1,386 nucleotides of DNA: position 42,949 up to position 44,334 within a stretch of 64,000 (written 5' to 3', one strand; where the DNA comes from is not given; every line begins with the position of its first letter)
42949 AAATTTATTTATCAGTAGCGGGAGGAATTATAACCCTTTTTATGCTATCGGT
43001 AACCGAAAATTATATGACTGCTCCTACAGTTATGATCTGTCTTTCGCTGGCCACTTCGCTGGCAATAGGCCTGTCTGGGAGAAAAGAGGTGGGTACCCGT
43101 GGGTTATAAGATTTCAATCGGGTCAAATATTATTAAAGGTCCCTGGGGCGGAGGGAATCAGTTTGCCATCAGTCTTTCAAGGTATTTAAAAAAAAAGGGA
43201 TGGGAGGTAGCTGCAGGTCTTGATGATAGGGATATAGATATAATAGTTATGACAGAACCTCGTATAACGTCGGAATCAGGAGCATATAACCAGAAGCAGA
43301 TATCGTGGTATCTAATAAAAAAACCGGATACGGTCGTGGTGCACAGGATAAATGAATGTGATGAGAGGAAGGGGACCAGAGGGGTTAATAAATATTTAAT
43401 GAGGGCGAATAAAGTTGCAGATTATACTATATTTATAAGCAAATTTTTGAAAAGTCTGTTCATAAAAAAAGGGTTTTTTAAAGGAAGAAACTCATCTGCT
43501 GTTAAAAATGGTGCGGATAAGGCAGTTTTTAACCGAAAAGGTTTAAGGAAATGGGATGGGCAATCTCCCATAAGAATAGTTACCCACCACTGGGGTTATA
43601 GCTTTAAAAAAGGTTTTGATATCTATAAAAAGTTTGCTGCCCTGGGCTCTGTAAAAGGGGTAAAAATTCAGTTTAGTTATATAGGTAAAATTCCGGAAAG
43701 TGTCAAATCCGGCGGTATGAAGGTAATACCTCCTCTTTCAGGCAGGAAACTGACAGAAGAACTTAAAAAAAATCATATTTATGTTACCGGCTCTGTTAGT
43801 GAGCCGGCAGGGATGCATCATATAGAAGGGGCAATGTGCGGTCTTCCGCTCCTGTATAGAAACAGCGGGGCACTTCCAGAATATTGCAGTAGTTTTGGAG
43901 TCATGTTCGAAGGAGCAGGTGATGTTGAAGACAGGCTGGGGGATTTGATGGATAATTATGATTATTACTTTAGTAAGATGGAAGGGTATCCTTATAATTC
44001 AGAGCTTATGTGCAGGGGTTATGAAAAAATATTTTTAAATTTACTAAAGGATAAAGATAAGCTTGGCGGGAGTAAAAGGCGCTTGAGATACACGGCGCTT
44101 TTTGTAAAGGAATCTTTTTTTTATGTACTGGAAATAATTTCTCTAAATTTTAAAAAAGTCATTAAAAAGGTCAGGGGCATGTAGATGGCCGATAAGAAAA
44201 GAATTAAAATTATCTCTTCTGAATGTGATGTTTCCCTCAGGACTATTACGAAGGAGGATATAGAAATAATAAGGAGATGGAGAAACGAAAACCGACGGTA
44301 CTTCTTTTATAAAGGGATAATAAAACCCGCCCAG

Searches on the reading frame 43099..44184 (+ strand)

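Call 6: search_protein_families(library=pfam, proteins=[window:43099-44184:+], max_evalue=0.00001)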
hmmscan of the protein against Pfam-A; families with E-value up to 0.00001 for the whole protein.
window:43099-44184:+ (361 aa): 0 families

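Call 60: search_protein_families(library=pfam, proteins=[window:43099-44184:+], max_evalue=0.01)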
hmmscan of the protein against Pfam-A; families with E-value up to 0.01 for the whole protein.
window:43099-44184:+ (361 aa): 1 family
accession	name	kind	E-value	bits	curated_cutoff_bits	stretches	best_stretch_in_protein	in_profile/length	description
PF00534.26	Glycos_transf_1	-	5e-05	23.3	26.4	1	208-265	76-133/172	Glycosyl transferases group 1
